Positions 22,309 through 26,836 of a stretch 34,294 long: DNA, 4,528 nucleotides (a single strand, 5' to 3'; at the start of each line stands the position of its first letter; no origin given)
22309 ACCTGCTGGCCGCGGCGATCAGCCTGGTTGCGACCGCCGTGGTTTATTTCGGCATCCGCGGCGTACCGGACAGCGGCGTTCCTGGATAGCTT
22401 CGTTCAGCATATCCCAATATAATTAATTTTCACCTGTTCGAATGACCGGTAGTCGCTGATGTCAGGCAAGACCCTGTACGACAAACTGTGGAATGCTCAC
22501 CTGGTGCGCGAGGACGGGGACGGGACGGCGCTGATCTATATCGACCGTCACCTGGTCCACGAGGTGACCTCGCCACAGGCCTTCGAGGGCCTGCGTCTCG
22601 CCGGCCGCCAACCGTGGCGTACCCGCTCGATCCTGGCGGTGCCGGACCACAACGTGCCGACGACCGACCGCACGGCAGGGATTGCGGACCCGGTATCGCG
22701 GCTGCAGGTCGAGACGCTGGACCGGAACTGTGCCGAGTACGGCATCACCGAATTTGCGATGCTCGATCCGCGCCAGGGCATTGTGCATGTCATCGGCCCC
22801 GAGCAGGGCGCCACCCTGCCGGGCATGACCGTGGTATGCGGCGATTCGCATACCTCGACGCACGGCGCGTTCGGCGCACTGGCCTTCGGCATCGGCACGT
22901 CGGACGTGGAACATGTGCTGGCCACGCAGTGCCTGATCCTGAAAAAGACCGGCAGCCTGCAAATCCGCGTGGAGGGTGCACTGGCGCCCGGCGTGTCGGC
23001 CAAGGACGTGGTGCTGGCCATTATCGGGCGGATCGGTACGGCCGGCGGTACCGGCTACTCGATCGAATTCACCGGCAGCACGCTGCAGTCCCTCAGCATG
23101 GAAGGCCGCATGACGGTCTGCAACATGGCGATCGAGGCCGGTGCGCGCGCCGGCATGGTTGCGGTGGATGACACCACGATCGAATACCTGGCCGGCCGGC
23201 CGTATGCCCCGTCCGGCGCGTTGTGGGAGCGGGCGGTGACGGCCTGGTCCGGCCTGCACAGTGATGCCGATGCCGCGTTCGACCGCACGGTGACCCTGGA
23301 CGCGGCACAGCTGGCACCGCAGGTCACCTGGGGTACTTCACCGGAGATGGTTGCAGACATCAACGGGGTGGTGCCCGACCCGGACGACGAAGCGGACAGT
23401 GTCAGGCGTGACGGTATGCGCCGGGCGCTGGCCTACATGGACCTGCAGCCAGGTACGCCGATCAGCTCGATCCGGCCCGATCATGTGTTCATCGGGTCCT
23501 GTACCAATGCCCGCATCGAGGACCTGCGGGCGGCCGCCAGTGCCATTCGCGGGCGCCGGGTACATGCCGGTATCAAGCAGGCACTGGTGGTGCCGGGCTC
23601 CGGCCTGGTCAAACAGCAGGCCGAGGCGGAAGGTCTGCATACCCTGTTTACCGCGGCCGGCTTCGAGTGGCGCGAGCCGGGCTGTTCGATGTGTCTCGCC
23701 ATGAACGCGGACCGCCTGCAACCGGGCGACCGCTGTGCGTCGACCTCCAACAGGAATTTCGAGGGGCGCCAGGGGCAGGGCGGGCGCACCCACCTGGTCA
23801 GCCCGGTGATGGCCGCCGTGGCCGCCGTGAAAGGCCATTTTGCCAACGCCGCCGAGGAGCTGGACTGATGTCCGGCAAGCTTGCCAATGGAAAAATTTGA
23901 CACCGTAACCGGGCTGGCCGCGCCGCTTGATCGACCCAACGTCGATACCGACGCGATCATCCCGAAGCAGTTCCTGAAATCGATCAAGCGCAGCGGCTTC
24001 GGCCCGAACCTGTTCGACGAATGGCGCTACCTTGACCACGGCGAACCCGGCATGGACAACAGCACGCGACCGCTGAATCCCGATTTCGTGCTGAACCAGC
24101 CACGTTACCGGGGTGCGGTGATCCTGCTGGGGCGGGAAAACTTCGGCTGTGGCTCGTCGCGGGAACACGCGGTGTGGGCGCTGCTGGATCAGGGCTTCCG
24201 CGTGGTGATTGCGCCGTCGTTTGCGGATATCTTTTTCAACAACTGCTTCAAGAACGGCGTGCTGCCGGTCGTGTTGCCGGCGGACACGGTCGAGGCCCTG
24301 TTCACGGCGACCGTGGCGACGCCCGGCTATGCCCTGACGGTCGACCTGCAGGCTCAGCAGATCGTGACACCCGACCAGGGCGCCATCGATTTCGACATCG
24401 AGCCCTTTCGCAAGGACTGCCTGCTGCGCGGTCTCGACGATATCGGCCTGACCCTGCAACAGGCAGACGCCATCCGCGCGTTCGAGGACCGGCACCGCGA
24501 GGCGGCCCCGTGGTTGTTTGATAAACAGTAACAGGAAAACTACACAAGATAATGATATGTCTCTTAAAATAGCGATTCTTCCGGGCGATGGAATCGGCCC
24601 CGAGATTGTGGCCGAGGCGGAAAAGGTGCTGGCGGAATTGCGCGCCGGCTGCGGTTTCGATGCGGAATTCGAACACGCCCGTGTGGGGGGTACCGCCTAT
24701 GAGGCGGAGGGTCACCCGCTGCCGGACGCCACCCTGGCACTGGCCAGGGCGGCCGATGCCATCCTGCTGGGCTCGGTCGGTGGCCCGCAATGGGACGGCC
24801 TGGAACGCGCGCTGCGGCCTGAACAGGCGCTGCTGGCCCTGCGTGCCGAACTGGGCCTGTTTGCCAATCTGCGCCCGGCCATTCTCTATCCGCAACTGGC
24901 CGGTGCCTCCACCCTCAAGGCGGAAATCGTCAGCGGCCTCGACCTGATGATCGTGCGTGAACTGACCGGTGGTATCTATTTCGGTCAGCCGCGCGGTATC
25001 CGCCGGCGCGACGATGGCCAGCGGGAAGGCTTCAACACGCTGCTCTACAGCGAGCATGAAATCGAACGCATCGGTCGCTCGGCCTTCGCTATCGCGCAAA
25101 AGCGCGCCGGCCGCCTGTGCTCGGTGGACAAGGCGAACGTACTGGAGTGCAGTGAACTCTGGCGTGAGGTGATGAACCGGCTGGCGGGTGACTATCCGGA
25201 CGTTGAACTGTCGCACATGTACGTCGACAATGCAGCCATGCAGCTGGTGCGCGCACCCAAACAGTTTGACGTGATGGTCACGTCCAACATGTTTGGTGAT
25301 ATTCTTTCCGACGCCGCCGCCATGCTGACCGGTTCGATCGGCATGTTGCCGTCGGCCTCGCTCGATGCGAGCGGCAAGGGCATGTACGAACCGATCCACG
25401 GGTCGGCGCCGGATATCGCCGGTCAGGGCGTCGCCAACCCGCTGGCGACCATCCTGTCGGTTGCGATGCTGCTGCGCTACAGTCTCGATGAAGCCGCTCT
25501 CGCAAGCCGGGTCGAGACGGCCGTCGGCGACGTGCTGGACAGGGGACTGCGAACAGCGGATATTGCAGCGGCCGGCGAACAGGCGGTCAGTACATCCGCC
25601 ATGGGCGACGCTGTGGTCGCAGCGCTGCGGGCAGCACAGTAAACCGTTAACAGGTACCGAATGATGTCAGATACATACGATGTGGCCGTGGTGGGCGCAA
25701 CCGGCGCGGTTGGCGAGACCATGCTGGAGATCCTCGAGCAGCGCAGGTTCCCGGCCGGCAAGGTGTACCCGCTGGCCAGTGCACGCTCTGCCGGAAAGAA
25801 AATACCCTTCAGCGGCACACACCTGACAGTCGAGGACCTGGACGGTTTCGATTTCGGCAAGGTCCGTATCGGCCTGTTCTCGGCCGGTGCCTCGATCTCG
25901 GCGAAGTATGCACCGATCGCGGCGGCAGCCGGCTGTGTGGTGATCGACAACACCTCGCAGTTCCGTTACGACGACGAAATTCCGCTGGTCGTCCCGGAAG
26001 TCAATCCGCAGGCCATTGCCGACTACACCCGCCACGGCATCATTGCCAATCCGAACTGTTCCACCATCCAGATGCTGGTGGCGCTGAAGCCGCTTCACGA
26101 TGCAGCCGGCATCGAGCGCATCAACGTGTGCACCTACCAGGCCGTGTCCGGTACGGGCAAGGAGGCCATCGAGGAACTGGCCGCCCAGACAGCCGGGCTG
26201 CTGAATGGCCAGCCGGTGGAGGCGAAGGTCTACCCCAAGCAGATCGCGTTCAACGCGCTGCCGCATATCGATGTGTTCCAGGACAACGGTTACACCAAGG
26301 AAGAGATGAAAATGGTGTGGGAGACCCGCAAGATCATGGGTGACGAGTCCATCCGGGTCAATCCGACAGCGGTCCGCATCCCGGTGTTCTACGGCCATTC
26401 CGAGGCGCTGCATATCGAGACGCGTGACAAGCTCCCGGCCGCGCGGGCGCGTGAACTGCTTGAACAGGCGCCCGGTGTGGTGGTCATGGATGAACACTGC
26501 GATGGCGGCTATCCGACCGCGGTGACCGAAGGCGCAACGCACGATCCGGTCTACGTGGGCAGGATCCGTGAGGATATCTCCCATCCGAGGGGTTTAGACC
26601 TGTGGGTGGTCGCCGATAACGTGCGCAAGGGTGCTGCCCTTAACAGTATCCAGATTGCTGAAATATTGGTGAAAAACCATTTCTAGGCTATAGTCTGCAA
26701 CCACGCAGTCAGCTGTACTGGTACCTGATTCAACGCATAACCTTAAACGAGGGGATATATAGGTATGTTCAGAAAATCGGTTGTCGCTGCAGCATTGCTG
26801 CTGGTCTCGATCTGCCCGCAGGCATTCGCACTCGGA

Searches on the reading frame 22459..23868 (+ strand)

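Call 62: search_protein_families(library=pfam, proteins=[window:22459-23868:+], max_evalue=0.00001)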
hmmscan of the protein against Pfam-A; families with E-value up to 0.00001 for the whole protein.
window:22459-23868:+ (469 aa): 1 family
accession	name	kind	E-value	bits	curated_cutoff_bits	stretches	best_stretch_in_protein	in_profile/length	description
PF00330.25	Aconitase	-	6.1e-174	579.8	28.7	1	8-459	1-463/463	Aconitase family (aconitate hydratase)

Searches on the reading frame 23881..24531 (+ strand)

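Call 63: search_protein_families(library=pfam, proteins=[window:23881-24531:+], max_evalue=0.00001)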
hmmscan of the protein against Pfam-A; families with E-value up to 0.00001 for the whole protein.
window:23881-24531:+ (216 aa): 1 family
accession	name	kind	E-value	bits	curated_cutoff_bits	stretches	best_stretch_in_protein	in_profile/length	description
PF00694.25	Aconitase_C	-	7.6e-37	127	22.8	1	3-133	1-129/131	Aconitase C-terminal domain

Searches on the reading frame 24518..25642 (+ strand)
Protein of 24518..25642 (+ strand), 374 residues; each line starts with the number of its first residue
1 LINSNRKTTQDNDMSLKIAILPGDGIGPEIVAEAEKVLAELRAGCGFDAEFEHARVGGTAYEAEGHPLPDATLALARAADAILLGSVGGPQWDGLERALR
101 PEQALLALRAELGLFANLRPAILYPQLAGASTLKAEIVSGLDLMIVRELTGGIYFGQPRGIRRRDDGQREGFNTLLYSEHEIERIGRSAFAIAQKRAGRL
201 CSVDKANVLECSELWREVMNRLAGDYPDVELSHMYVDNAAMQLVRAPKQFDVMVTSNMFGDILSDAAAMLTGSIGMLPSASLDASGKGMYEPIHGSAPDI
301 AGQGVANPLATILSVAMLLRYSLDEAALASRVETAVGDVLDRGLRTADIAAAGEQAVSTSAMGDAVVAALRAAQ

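Call 62: search_protein_families(library=pfam, proteins=[window:24518-25642:+], max_evalue=0.00001)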
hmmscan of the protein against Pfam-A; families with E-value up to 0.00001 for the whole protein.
window:24518-25642:+ (374 aa): 1 family
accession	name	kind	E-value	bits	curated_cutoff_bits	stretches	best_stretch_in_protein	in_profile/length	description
PF00180.25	Iso_dh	-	9.5e-136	453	27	1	17-366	1-348/348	Isocitrate/isopropylmalate dehydrogenase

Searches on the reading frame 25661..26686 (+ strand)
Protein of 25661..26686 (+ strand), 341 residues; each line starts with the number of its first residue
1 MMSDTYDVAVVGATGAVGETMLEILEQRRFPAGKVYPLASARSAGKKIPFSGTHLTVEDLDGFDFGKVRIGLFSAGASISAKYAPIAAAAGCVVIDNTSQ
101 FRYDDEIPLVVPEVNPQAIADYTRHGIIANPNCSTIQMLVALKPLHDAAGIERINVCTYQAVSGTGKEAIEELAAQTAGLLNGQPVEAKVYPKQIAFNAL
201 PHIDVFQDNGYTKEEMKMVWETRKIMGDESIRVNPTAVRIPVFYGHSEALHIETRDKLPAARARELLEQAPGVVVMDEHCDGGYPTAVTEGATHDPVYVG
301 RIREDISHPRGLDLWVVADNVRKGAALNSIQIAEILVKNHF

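Call 63: search_protein_families(library=pfam, proteins=[window:25661-26686:+], max_evalue=0.00001)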
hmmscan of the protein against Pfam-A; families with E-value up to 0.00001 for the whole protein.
window:25661-26686:+ (341 aa): 2 families
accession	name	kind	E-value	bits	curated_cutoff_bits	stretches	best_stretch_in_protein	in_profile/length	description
PF02774.23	Semialdhyde_dhC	-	7.9e-62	209.1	26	1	142-323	1-184/184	Semialdehyde dehydrogenase, dimerisation domain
PF01118.30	Semialdhyde_dh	-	5e-34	117.7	26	1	8-121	2-120/121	Semialdehyde dehydrogenase, NAD binding domain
